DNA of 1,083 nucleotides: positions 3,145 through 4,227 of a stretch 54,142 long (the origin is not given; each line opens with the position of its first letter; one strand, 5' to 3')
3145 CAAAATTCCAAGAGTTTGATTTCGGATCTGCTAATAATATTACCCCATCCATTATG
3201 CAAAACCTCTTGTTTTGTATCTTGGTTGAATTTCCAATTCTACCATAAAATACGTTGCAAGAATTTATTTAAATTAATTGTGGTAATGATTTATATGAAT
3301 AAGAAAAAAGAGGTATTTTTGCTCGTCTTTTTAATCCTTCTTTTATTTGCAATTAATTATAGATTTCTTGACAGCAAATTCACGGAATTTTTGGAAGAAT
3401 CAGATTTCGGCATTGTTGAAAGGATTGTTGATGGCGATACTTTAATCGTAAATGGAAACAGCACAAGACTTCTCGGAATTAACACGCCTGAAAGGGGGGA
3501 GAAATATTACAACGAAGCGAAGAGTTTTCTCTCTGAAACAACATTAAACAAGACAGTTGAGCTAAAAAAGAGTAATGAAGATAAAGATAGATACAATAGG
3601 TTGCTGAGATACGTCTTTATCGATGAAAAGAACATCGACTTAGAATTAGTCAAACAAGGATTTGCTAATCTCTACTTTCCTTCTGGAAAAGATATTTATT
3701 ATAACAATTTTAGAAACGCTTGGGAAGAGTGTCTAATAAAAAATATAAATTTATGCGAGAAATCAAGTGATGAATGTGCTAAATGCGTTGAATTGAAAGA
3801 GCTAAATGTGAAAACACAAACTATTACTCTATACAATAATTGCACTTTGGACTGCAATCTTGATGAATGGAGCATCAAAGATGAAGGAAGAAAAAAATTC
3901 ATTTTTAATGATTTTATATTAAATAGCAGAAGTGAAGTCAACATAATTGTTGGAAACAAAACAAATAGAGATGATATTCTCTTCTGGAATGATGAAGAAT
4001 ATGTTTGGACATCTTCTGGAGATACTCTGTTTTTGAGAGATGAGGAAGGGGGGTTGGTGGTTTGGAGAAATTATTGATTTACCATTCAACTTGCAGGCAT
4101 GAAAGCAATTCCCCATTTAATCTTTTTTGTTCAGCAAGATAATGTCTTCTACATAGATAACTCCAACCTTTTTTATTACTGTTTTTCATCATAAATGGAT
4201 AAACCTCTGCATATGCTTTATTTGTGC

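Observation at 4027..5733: Three progressively decayed copies of one gene's 3' end bracket two cargo islets, suggesting serial site-specific insertion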

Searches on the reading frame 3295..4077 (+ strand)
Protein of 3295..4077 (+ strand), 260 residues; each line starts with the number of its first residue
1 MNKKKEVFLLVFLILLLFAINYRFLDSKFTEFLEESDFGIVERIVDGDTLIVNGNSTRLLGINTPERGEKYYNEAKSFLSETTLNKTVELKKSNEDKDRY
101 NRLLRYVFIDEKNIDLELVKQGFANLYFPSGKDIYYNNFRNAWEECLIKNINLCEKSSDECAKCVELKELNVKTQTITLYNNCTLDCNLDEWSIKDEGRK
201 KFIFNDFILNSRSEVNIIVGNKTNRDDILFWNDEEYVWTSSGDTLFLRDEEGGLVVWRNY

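Call 6: search_protein_families(library=pfam, proteins=[window:3295-4077:+], max_evalue=0.1)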
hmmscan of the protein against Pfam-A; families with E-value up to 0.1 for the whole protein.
window:3295-4077:+ (260 aa): 2 families
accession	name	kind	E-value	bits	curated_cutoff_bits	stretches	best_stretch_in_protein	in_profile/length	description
PF00565.23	SNase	-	1.2e-15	58.3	21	1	58-145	3-96/107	Staphylococcal nuclease homologue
PF00932.25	LTD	-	1.8e-09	38.4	34.3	1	171-260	14-107/109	Lamin Tail Domain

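Call 11: find_homologous_proteins(query=window:3295-4077:+)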
Query window:3295-4077:+ (260 aa): 957 proteins with E <= 0.001 among 1659 candidates; the best 120 are listed.
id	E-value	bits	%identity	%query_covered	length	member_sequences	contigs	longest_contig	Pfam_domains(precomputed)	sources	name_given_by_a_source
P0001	2.5e-168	576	100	100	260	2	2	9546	PF00932.26,PF00565.24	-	-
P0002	3.2e-123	429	74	100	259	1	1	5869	PF00932.26,PF00565.24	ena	-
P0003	3.5e-120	419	72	100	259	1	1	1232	PF00932.26,PF00565.24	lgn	-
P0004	1.7e-116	406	70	100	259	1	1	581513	PF00932.26,PF00565.24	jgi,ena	-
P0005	1.8e-116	406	69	100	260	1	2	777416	PF00932.26,PF00565.24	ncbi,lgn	-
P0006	1.1e-114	401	68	100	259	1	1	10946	PF00932.26,PF00565.24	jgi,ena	-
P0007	3.5e-114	399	67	100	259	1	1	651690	PF00932.26,PF00565.24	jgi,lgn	jgi:micrococcal nuclease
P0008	4.0e-111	389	66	99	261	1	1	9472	PF00932.26,PF00565.24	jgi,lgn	jgi:micrococcal nuclease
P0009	4.2e-111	389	67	100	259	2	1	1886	PF00932.26,PF00565.24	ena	-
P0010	6.8e-111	388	66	100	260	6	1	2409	PF00932.26,PF00565.24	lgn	-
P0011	7.1e-111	388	64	100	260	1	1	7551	PF00932.26,PF00565.24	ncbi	-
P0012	1.0e-110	387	65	99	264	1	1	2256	PF00932.26,PF00565.24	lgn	-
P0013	1.7e-110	387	66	100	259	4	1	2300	PF00932.26,PF00565.24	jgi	-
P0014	2.1e-110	386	65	100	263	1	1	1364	PF00932.26,PF00565.24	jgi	jgi:micrococcal nuclease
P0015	4.7e-110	385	66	100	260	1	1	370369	PF00932.26,PF00565.24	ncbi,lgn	-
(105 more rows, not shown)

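Call 12: find_encoding_contigs(protein=P0001, flank=8000, max_places=6)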
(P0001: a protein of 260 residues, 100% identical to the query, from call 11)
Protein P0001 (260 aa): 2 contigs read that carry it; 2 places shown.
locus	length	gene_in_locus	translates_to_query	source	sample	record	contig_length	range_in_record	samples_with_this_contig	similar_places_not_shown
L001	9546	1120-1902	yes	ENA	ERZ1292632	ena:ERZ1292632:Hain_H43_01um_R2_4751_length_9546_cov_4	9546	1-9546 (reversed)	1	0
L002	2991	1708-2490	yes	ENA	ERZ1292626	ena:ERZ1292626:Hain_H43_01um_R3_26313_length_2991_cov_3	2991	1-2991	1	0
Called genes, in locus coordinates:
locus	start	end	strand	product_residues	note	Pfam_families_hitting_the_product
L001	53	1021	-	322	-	PF13793:Pribosyltran_N, PF00156:Pribosyltran, PF14572:Pribosyl_synth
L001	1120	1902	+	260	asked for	PF00565:SNase, PF00932:LTD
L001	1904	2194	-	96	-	-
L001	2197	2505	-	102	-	-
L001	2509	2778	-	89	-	-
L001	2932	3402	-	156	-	-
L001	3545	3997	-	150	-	PF00565:SNase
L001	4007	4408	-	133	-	-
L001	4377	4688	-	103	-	-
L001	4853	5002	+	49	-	-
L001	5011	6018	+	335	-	-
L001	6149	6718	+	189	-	-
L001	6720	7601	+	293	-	-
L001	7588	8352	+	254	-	-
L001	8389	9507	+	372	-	PF00801:PKD, PF18911:PKD_4, PF22352:K319L-like_PKD (weak)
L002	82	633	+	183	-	-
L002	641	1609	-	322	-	PF13793:Pribosyltran_N, PF00156:Pribosyltran, PF14572:Pribosyl_synth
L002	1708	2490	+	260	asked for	PF00565:SNase, PF00932:LTD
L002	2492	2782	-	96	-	-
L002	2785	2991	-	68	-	?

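Call 13: find_encoding_contigs(protein=P0002, flank=8000, max_places=4)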
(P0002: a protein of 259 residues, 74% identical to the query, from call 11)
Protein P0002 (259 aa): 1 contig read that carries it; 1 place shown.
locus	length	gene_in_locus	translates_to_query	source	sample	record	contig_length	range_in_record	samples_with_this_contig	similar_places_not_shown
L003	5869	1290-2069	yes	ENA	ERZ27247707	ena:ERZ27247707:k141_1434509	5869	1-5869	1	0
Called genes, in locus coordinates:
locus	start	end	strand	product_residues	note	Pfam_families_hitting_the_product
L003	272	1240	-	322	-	PF13793:Pribosyltran_N, PF00156:Pribosyltran, PF14572:Pribosyl_synth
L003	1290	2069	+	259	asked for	PF00565:SNase, PF00932:LTD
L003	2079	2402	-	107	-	-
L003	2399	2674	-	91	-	-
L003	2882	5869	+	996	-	?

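Call 15: find_encoding_contigs(protein=P0004, flank=8000, max_places=3)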
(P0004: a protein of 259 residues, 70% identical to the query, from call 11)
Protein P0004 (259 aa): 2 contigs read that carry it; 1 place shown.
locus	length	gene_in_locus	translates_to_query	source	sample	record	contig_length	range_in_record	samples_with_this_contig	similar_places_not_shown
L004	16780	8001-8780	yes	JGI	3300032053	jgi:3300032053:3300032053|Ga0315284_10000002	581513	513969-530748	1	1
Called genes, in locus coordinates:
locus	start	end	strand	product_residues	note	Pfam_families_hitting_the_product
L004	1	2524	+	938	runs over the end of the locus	PF00133:tRNA-synt_1, PF09334:tRNA-synt_1g (weak), PF08264:Anticodon_1, PF19302:DUF5915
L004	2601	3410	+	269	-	PF01978:TrmB, PF11495:TrmB_EBD_N (weak), PF13091:PLDc_2 (weak)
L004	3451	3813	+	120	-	-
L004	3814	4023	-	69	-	-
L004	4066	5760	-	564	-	PF03485:Arg_tRNA_synt_N, PF00750:tRNA-synt_1d, PF05746:DALR_1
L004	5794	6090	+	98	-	PF02943:FeThRed_B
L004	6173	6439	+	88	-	-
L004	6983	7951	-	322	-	PF13793:Pribosyltran_N, PF00156:Pribosyltran, PF14572:Pribosyl_synth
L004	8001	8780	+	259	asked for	PF00565:SNase, PF00932:LTD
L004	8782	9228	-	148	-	-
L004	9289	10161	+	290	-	PF16403:Bact_surface_Ig-like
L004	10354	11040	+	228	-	-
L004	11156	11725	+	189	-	-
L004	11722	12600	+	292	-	-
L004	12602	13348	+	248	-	-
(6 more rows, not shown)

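Call 16: find_encoding_contigs(protein=P0005, flank=8000, max_places=3)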
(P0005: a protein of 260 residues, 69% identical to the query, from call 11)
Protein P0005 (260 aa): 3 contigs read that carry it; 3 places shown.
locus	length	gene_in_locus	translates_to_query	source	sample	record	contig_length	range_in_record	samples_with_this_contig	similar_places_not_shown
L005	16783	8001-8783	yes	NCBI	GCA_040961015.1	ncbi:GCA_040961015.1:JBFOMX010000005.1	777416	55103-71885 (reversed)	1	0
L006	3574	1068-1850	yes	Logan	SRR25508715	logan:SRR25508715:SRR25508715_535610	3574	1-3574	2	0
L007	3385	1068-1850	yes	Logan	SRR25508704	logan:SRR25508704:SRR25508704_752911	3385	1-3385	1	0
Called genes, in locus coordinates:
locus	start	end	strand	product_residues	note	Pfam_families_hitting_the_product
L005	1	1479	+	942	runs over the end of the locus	PF00133:tRNA-synt_1, PF09334:tRNA-synt_1g (faint), PF01921:tRNA-synt_1f (faint), PF08264:Anticodon_1, PF19302:DUF5915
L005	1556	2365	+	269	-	PF01978:TrmB, PF13091:PLDc_2 (faint), PF11495:TrmB_EBD_N (weak)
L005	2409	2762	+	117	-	-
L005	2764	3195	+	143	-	PF13517:FG-GAP_3 (faint)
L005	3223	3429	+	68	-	-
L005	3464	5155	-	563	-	PF03485:Arg_tRNA_synt_N, PF00750:tRNA-synt_1d, PF05746:DALR_1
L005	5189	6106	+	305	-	PF01266:DAO (faint), PF07992:Pyr_redox_2, PF13738:Pyr_redox_3, PF00070:Pyr_redox (weak)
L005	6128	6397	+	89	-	-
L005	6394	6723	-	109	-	PF00892:EamA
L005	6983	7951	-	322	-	PF13793:Pribosyltran_N, PF00156:Pribosyltran, PF14572:Pribosyl_synth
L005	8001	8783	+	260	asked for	PF00565:SNase, PF00932:LTD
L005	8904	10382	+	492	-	PF16403:Bact_surface_Ig-like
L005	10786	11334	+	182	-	-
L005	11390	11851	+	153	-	-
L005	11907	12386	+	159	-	-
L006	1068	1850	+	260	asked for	PF00565:SNase, PF00932:LTD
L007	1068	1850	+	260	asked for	PF00565:SNase, PF00932:LTD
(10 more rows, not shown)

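Call 21: find_related_loci(query=A1, collection=genome_contigs, flank=10000)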
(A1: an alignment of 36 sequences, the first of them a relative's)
Query A1 (260 aa) in genome_contigs; peptide patterns used: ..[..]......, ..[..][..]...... (x = any residue, [..] = any of these).
299 stretches matched a pattern; 262 encode a relative of the query (tblastn E <= 1e-3); the best 80 are kept; 80 distinct loci.
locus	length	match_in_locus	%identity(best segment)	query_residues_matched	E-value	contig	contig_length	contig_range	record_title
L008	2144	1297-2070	60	3-260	3e-110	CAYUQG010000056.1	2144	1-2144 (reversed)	MAG TPA_asm: Candidatus Woesearchaeota archaeon isolate SRP178699_co1_166 genome assembly, contig: NODE_90731_length_214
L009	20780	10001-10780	60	1-260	1e-104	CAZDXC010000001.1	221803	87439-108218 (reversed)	MAG TPA_asm: Candidatus Woesearchaeota archaeon isolate binchicken_co294_42 genome assembly, contig: NODE_73_length_2218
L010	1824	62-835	59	3-260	2e-110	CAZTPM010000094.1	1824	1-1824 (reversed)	MAG TPA_asm: Candidatus Woesearchaeota archaeon isolate SRP178699_co2_49 genome assembly, contig: NODE_107965_length_182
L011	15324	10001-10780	59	1-260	1e-99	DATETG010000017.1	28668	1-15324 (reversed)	MAG TPA_asm: Candidatus Nanoarchaeia archaeon isolate SMAG_U8309 k141_2366987, whole genome shotgun sequence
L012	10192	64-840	56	2-260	5e-98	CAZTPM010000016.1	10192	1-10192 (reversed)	MAG TPA_asm: Candidatus Woesearchaeota archaeon isolate SRP178699_co2_49 genome assembly, contig: NODE_6559_length_10192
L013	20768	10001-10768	58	3-260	2e-96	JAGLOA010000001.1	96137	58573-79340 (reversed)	MAG: Candidatus Pacearchaeota archaeon isolate RS_7_11 ROV157_7.bin.11.fa_1, whole genome shotgun sequence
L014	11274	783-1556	54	3-260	7e-96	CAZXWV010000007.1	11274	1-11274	MAG TPA_asm: Candidatus Woesearchaeota archaeon isolate SRP050083_co2_138 genome assembly, contig: NODE_4503_length_1127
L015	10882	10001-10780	55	2-260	2e-95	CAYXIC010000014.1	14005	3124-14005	MAG TPA_asm: Candidatus Woesearchaeota archaeon isolate binchicken_co110_96 genome assembly, contig: NODE_9453_length_14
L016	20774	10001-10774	55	3-260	2e-95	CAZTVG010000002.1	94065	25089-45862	MAG TPA_asm: Candidatus Woesearchaeota archaeon isolate binchicken_co202_56 genome assembly, contig: NODE_56_length_9406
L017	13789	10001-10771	58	1-260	2e-95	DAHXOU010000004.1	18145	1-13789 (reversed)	MAG TPA_asm: Nanoarchaeota archaeon isolate clean1862 k141_281972, whole genome shotgun sequence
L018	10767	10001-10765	57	3-255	2e-95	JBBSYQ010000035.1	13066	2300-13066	MAG: Nanoarchaeota archaeon isolate H14-bin003_1 H14_bin003_1_000000000035, whole genome shotgun sequence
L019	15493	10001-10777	60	1-260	3e-94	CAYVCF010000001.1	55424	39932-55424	MAG TPA_asm: Candidatus Woesearchaeota archaeon isolate SRP050083_co1_89 genome assembly, contig: NODE_135_length_55424_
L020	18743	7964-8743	56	1-260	5e-94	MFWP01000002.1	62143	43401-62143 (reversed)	MAG: Candidatus Pacearchaeota archaeon RBG_19FT_COMBO_34_9 rbg_19ft_combo_scaffold_180, whole genome shotgun sequence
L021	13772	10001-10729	60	21-260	2e-93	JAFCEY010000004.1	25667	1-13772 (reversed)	Candidatus Pacearchaeota archaeon isolate Meg22_1214_Bin_377 Meg22_1214_Bin_377_scaffold_6760, whole genome shotgun sequ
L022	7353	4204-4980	56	2-260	2e-93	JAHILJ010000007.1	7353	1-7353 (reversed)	MAG: Nanoarchaeota archaeon isolate KR13_N2.mb.17 KR13_N2.mb.17_k141_22530, whole genome shotgun sequence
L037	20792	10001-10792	54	1-260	3e-90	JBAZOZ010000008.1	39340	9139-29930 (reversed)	MAG: Candidatus Pacearchaeota archaeon isolate SO_2017_SWC_18 scaffold_905_c1_LP-4_2017, whole genome shotgun sequence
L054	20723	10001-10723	56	18-260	8e-86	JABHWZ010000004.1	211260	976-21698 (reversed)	MAG: archaeon isolate SI047_bin24 k141_305602, whole genome shotgun sequence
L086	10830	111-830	54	22-260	2e-81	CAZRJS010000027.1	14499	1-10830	MAG TPA_asm: Candidatus Woesearchaeota archaeon isolate SRP191223_co1_348 genome assembly, contig: NODE_4381_length_1449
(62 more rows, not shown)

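Call 22: find_related_loci(query=A1, collection=metagenome_contigs, flank=10000)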
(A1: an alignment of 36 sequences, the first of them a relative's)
Query A1 (260 aa) in metagenome_contigs; peptide patterns used: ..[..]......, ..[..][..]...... (x = any residue, [..] = any of these).
598 stretches matched a pattern (row limit reached: there are more); 548 encode a relative of the query (tblastn E <= 1e-3); the best 80 are kept; 80 distinct loci.
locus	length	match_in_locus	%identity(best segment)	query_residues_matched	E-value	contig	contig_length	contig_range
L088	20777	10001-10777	70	1-260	4e-111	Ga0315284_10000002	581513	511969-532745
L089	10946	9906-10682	68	1-260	9e-110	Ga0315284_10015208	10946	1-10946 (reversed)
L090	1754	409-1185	67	1-260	9e-116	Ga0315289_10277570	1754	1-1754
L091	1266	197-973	67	1-260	7e-117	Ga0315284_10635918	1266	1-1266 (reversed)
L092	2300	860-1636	66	1-260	1e-111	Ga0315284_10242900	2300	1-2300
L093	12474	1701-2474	60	3-260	4e-105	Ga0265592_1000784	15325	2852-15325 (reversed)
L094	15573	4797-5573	65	1-260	4e-105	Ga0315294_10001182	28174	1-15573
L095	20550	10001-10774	60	3-260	4e-105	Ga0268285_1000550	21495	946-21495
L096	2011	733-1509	65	1-260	2e-110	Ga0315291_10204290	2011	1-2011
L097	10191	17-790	59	3-260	2e-104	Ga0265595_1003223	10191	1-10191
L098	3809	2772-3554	59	1-260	9e-103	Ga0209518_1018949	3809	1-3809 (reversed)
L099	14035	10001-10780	59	1-260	8e-100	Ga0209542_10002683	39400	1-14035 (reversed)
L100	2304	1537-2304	59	2-257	1e-103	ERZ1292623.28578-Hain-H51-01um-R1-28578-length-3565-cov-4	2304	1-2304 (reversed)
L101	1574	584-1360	56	2-260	5e-105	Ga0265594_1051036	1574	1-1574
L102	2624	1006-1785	57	3-260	2e-101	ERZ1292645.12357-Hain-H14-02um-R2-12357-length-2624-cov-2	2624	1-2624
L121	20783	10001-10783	56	1-260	6e-94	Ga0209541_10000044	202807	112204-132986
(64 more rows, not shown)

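Call 43: search_protein_families(library=pfam, proteins=[L121:10788-10985:-, L121:10966-11760:-, L037:10792-11205:-, L037:11198-11581:-, L054:10723-11262:-, L086:1322-1849:+, L086:1849-2265:+, L003:2079-2402:-, L003:2399-2674:-, L086:2361-2636:-], max_evalue=0.05)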
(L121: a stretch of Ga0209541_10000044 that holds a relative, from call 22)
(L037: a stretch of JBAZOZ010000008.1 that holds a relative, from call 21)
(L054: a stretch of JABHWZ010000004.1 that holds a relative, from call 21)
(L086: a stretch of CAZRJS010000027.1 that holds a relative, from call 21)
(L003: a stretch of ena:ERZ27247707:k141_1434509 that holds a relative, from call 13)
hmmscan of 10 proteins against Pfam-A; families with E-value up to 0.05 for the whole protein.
L121:10788-10985:- (65 aa): 0 families

L121:10966-11760:- (264 aa): 4 families
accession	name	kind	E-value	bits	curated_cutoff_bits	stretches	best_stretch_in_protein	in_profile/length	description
PF01909.29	NTP_transf_2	-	4.1e-09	37.1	21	1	55-172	10-78/93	Nucleotidyltransferase domain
PF18765.7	Polbeta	-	1e-06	29.2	26.9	1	53-138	7-84/93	Polymerase beta, Nucleotidyltransferase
PF22600.2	MTPAP-like_central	-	0.00018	22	27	1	44-119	24-94/139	Poly(A) RNA polymerase, mitochondrial-like, central palm domain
PF14792.12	DNA_pol_B_palm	-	0.014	16.1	25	1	44-93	9-56/113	DNA polymerase beta palm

L037:10792-11205:- (137 aa): 2 families
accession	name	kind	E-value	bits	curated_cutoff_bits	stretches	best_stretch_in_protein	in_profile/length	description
PF01934.22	HepT-like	-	8.8e-19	67.8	23.5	1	14-129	1-118/120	Ribonuclease HepT-like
PF18735.6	HEPN_RiboL-PSP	-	0.023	15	28.4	0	54-124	100-181/191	RiboL-PSP-HEPN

L037:11198-11581:- (127 aa): 4 families
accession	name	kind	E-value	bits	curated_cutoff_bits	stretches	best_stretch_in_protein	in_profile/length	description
PF18765.7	Polbeta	-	2.7e-15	56.7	26.9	1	17-95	8-92/93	Polymerase beta, Nucleotidyltransferase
PF01909.29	NTP_transf_2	-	3.8e-09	37.3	21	1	12-76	4-78/93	Nucleotidyltransferase domain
PF22600.2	MTPAP-like_central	-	0.0011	19.5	27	1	16-57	33-77/139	Poly(A) RNA polymerase, mitochondrial-like, central palm domain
PF00621.25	RhoGEF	-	0.041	14.5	27.6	0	64-121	35-97/180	RhoGEF domain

L054:10723-11262:- (179 aa): 2 families
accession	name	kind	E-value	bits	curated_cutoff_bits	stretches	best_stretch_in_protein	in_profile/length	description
PF01936.24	NYN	-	1.3e-17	65.1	24.2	1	3-167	1-143/145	NYN domain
PF22709.1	Mu_Gam-Sipho_Gp157-TOTE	-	0.011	16.1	27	0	65-95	31-60/63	Mu Gam/Sipho_Gp157-like domain of the TOTE conflict systems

L086:1322-1849:+ (175 aa): 18 families
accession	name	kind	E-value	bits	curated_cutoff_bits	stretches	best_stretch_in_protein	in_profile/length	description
PF18765.7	Polbeta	-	9.2e-11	42.2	26.9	1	87-171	6-89/93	Polymerase beta, Nucleotidyltransferase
PF01022.26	HTH_5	-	1.3e-08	35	22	1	6-46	7-44/47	Bacterial regulatory protein, arsR family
PF01909.29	NTP_transf_2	-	2.1e-08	34.9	21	1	84-145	5-68/93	Nucleotidyltransferase domain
PF13936.12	HTH_38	-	1.8e-05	24.8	27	1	20-39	23-42/44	Helix-turn-helix domain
PF13412.12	HTH_24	-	2.1e-05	24.4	21.9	1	21-46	21-46/48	Winged helix-turn-helix DNA-binding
PF22600.2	MTPAP-like_central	-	5.6e-05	23.7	27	1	67-136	18-71/139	Poly(A) RNA polymerase, mitochondrial-like, central palm domain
PF08279.18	HTH_11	-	6.6e-05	23.1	25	1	4-45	3-43/55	HTH domain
PF12840.13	HTH_20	-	0.00042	20.7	27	1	7-45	10-46/51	Helix-turn-helix domain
PF13730.12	HTH_36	-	0.0018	18.5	25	1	20-47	28-55/55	Helix-turn-helix domain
PF14493.12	HTH_40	-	0.0049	17.6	27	1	15-82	10-68/89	Helix-turn-helix domain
PF01325.25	Fe_dep_repress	-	0.0058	17.3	26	1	12-44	17-49/60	Iron dependent repressor, N-terminal DNA binding domain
PF01047.28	MarR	-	0.0095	16.3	24.6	1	19-46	19-46/59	MarR family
PF12802.13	MarR_2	-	0.013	16.1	27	1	18-47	21-50/61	MarR family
PF21476.4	PF0610-like_N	-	0.017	15.8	33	1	4-43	4-40/50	PF0610-like, N-terminal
PF03965.22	Penicillinase_R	-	0.025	15.4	22.6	1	4-85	6-90/115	Penicillinase repressor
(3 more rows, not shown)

L086:1849-2265:+ (138 aa): 0 families

L003:2079-2402:- (107 aa): 0 families

L003:2399-2674:- (91 aa): 0 families

L086:2361-2636:- (91 aa): 2 families
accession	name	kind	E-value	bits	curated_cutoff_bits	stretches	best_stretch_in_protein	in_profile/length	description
PF00708.24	Acylphosphatase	-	2.1e-21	76.5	22.5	1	6-80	2-76/85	Acylphosphatase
PF04940.18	BLUF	-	0.0019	18.7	25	1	23-74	27-77/92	Sensors of blue-light using FAD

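Call 44: search_protein_families(library=padloc, proteins=[L121:10966-11760:-, L054:10723-11262:-, L037:10792-11205:-, L037:11198-11581:-], max_evalue=0.01)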
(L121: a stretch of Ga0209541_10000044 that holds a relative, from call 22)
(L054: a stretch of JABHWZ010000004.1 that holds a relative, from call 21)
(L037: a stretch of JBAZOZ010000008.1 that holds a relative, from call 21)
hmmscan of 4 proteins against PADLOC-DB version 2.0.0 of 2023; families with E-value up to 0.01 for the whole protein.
L121:10966-11760:- (264 aa): 7 families
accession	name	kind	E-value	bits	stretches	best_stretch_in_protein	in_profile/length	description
PDLC04903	PDC-S09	-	4.8e-07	28.1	1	52-93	18-59/108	-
PDLC04906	PDC-S09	-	1.2e-05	23.7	1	60-90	24-54/98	-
PDLC04368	PDC-M05A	-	5.3e-05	21.1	1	38-90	85-138/201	-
PDLC04904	PDC-S09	-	0.00035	18.8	1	63-85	28-50/104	-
PDLC04902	PDC-S09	-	0.00039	18.7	1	60-91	21-52/97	-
PDLC04907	PDC-S09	-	0.0026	15.9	1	59-92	26-59/114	-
PDLC04369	PDC-M05A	-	0.0063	14.1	0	48-87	90-130/201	-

L054:10723-11262:- (179 aa): 2 families
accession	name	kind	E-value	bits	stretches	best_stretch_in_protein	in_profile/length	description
PDLC04163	HEC-09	-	6.1e-27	92.6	1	1-174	1-180/203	-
PDLC01154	NYN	-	3.9e-07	27.8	1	6-165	150-292/310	"LabA-like protein, NYN family nuclease"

L037:10792-11205:- (137 aa): 2 families
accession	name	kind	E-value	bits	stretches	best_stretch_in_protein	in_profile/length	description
PDLC03820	RTasHEPN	-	0.00047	18.3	1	57-116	39-100/148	DRT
PDLC01031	Csx1/Csm6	-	0.0069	13.9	1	43-123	281-333/357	CARF+HEPN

L037:11198-11581:- (127 aa): 9 families
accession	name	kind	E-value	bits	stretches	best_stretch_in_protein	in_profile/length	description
PDLC04907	PDC-S09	-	3.6e-08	31.5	1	6-51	11-56/114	-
PDLC04903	PDC-S09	-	4.5e-07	28.1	1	23-60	27-65/108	-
PDLC04906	PDC-S09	-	2.5e-06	25.8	1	12-50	11-52/98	-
PDLC04902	PDC-S09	-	3.1e-06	25.4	1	13-60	12-58/97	-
PDLC04904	PDC-S09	-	1.1e-05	23.6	1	13-50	16-53/104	-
PDLC04368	PDC-M05A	-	0.00019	19.3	1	22-58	107-143/201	-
PDLC04905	PDC-S09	-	0.00078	17.8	1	14-50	13-50/101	-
PDLC04369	PDC-M05A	-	0.0025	15.5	1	10-53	93-134/201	-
PDLC04901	PDC-S09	-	0.0039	15.9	1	12-117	11-111/126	-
